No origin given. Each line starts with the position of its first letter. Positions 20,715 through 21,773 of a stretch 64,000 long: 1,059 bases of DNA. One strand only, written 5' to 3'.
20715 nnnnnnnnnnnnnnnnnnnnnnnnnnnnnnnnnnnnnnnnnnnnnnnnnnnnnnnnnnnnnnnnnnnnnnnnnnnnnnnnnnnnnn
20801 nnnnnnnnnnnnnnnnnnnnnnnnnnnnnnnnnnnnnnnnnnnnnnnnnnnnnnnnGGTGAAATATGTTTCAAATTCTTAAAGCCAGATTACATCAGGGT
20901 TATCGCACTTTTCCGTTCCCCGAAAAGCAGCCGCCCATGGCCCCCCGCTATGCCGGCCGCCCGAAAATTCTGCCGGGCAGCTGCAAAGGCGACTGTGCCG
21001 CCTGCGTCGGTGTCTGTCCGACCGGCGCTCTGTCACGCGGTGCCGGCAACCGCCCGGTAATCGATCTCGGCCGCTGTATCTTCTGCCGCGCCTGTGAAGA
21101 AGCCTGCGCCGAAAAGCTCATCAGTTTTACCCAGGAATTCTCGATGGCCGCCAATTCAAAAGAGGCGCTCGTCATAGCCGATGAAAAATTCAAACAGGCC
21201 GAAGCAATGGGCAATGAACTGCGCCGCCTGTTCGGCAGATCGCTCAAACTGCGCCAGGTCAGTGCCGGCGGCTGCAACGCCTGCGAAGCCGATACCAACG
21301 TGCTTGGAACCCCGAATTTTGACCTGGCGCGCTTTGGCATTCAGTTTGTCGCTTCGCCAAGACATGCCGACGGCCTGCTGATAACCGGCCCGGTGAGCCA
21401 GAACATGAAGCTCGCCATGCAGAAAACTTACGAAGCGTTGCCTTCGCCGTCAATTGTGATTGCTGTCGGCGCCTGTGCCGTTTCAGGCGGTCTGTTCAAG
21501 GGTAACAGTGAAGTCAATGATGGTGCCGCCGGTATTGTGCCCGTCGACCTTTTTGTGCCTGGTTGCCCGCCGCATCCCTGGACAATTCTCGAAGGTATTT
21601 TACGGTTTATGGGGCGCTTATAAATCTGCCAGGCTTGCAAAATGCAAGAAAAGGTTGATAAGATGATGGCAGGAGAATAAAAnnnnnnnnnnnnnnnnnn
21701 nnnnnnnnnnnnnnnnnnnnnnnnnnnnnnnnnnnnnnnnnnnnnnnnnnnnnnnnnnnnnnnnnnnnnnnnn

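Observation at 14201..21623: Six-gene complex-I / group-4 hydrogenase-like operon whose catalytic subunit has lost all NiFe-ligating cysteines (Ehr-type complex, not a hydrogenase)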

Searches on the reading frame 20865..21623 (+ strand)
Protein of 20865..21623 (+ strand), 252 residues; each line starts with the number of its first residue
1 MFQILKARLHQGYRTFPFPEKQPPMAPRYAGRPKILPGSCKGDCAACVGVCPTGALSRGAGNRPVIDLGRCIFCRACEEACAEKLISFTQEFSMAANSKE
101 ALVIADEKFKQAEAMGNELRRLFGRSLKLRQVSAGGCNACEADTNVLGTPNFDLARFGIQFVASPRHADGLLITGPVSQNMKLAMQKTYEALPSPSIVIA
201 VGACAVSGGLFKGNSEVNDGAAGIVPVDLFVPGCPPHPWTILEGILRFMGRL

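Call 3: search_protein_families(library=pfam, proteins=[window:20865-21623:+], max_evalue=0.01)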
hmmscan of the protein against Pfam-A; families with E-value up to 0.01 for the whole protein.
window:20865-21623:+ (252 aa): 9 families
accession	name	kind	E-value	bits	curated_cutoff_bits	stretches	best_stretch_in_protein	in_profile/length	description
PF01058.29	Oxidored_q6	-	2.9e-27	95.4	27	1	137-247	1-127/128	NADH ubiquinone oxidoreductase, 20 Kd subunit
PF12838.12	Fer4_7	-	5.9e-07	30.3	27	0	30-55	28-52/52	4Fe-4S dicluster domain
PF13187.11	Fer4_9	-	6.6e-06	26.5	27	1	40-84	2-50/52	4Fe-4S dicluster domain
PF13237.11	Fer4_10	-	1.2e-05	25.6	25.5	1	34-81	3-52/53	4Fe-4S dicluster domain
PF13484.11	Fer4_16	-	3.6e-05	24.9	30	0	42-59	3-20/66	4Fe-4S double cluster binding domain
PF00037.32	Fer4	-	5.2e-05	23.3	21.1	1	64-81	1-18/24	4Fe-4S binding domain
PF12837.12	Fer4_6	-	8.1e-05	22.8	25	1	33-56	2-24/24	4Fe-4S binding domain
PF12797.12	Fer4_2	-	0.00058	20.1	24.5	1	63-82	2-21/22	4Fe-4S binding domain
PF13183.11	Fer4_8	-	0.0015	19.5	27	0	68-141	2-58/68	4Fe-4S dicluster domain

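Call 4: search_protein_families(library=ncbifam, proteins=[window:20865-21623:+], max_evalue=0.01)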
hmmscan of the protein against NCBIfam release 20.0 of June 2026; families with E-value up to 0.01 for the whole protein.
window:20865-21623:+ (252 aa): 70 families (the best 25 are shown)
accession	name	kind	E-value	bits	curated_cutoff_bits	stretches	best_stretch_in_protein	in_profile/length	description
NF005012.1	PRK06411.1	subfamily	4e-33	114.3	116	1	136-249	42-155/166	NADH-quinone oxidoreductase subunit NuoB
TIGR01957.1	nuoB_fam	subfamily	6.8e-30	103.9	142.7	1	136-248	25-138/145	NADH-quinone oxidoreductase subunit B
NF011391.0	PRK14816.1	equivalog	4e-26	91.8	283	1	124-248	49-173/196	NADH-quinone oxidoreductase subunit B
NF011395.0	PRK14820.1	equivalog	1.7e-25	89.8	263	1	148-248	53-153/180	NADH-quinone oxidoreductase subunit B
NF011393.0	PRK14818.1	equivalog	2.2e-25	89.2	255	1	136-248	39-151/173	NADH dehydrogenase subunit B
NF011390.0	PRK14815.1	equivalog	3e-25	88.6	281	1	136-248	41-153/183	NADH dehydrogenase subunit B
NF011394.0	PRK14819.1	equivalog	1.3e-24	87.2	312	1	136-246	39-150/264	NADH-quinone oxidoreductase subunit B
NF009808.0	PRK13292.1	equivalog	3.8e-23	81.3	1156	1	139-246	36-143/791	NADH-quinone oxidoreductase subunit B/C/D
NF011389.0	PRK14814.1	equivalog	1.2e-22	80.6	285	1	140-248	45-153/186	NADH dehydrogenase subunit B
NF011392.0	PRK14817.1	equivalog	1.1e-21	77.3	271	1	140-247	48-155/182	NADH-quinone oxidoreductase subunit B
NF011388.0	PRK14813.1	equivalog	2.7e-21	76.3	294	1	138-247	38-148/189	NADH dehydrogenase subunit B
NF009053.0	PRK12387.1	subfamily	3.2e-17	62.9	204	1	1-105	1-109/180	formate hydrogenlyase complex iron-sulfur subunit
NF006076.0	PRK08222.1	equivalog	9.4e-14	51.6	270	1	1-103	1-107/181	hydrogenase 4 subunit H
TIGR01971.1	NuoI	subfamily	1.2e-13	50.7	113.05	1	11-108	11-120/121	NADH-quinone oxidoreductase, chain I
NF006221.0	PRK08348.1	subfamily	2.2e-10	40.3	124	1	13-100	18-106/136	NADH-plastoquinone oxidoreductase subunit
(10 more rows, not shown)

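Call 37: search_solved_structures(query=window:20865-21623:+, max_evalue=0.00001, show_alignments=4)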
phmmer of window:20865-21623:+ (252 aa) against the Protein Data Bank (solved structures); distinct sequences matched with E-value up to 0.00001: 71 (the best 60 are shown).
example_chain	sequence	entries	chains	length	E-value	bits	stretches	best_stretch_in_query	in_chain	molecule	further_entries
6cfw_J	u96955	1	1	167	2.3e-33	119.2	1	111-249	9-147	Probable membrane-bound hydrogenase subunit mbhJ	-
7z0s_G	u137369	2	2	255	3.7e-29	105.4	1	115-250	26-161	Formate hydrogenlyase subunit 7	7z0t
8uer_1B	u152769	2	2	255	4.9e-25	91.9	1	27-249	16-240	NADH dehydrogenase [ubiquinone] iron-sulfur protein 7, mitochondrial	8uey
6g2j_B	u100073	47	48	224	1.2e-24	90.6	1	136-249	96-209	NADH dehydrogenase [ubiquinone] iron-sulfur protein 7, mitochondrial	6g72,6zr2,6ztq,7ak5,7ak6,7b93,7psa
8ud1_1B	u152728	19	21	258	1.4e-24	90.4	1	28-249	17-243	NADH dehydrogenase [ubiquinone] iron-sulfur protein 7, mitochondrial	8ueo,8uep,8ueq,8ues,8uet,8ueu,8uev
5lc5_B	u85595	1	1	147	1.5e-24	90.3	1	136-249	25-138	NADH dehydrogenase [ubiquinone] iron-sulfur protein 7, mitochondrial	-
7zeb_6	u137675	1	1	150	1.6e-24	90.2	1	136-249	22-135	NADH dehydrogenase [ubiquinone] iron-sulfur protein 7, mitochondrial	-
7v2c_C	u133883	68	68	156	1.7e-24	90.1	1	136-249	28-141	NADH dehydrogenase [ubiquinone] iron-sulfur protein 7,mitochondrial | NADH dehydrogenase [ubiquinone] iron-sulfur protein 7, mitochondrial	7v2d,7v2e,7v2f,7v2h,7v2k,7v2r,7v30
9w2u_B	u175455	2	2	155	1.7e-24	90.1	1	136-249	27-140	NADH dehydrogenase [ubiquinone] iron-sulfur protein 7, mitochondrial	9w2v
7zd6_6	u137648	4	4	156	1.7e-24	90.1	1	136-249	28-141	NADH dehydrogenase [ubiquinone] iron-sulfur protein 7, mitochondrial | Complex I-20kD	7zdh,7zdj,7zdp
5xtb_C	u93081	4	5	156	2.4e-24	89.6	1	136-249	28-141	NADH dehydrogenase [ubiquinone] iron-sulfur protein 7, mitochondrial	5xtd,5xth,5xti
5ldw_B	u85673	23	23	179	2.4e-24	89.6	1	136-249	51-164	NADH dehydrogenase [ubiquinone] iron-sulfur protein 7, mitochondrial | Mitochondrial complex I, PSST subunit | NADH:ubiquinone oxidoreductase core subunit S7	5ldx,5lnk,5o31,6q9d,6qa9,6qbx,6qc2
9ti4_E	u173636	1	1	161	2.6e-24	89.5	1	136-249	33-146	NADH dehydrogenase [ubiquinone] iron-sulfur protein 7, mitochondrial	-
8e9g_B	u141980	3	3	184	2.6e-24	89.5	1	137-249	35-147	NADH-quinone oxidoreductase subunit B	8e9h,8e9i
7vxu_C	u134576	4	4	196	2.7e-24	89.4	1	136-249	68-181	Complex I-20kD | NADH dehydrogenase [ubiquinone] iron-sulfur protein 7, mitochondrial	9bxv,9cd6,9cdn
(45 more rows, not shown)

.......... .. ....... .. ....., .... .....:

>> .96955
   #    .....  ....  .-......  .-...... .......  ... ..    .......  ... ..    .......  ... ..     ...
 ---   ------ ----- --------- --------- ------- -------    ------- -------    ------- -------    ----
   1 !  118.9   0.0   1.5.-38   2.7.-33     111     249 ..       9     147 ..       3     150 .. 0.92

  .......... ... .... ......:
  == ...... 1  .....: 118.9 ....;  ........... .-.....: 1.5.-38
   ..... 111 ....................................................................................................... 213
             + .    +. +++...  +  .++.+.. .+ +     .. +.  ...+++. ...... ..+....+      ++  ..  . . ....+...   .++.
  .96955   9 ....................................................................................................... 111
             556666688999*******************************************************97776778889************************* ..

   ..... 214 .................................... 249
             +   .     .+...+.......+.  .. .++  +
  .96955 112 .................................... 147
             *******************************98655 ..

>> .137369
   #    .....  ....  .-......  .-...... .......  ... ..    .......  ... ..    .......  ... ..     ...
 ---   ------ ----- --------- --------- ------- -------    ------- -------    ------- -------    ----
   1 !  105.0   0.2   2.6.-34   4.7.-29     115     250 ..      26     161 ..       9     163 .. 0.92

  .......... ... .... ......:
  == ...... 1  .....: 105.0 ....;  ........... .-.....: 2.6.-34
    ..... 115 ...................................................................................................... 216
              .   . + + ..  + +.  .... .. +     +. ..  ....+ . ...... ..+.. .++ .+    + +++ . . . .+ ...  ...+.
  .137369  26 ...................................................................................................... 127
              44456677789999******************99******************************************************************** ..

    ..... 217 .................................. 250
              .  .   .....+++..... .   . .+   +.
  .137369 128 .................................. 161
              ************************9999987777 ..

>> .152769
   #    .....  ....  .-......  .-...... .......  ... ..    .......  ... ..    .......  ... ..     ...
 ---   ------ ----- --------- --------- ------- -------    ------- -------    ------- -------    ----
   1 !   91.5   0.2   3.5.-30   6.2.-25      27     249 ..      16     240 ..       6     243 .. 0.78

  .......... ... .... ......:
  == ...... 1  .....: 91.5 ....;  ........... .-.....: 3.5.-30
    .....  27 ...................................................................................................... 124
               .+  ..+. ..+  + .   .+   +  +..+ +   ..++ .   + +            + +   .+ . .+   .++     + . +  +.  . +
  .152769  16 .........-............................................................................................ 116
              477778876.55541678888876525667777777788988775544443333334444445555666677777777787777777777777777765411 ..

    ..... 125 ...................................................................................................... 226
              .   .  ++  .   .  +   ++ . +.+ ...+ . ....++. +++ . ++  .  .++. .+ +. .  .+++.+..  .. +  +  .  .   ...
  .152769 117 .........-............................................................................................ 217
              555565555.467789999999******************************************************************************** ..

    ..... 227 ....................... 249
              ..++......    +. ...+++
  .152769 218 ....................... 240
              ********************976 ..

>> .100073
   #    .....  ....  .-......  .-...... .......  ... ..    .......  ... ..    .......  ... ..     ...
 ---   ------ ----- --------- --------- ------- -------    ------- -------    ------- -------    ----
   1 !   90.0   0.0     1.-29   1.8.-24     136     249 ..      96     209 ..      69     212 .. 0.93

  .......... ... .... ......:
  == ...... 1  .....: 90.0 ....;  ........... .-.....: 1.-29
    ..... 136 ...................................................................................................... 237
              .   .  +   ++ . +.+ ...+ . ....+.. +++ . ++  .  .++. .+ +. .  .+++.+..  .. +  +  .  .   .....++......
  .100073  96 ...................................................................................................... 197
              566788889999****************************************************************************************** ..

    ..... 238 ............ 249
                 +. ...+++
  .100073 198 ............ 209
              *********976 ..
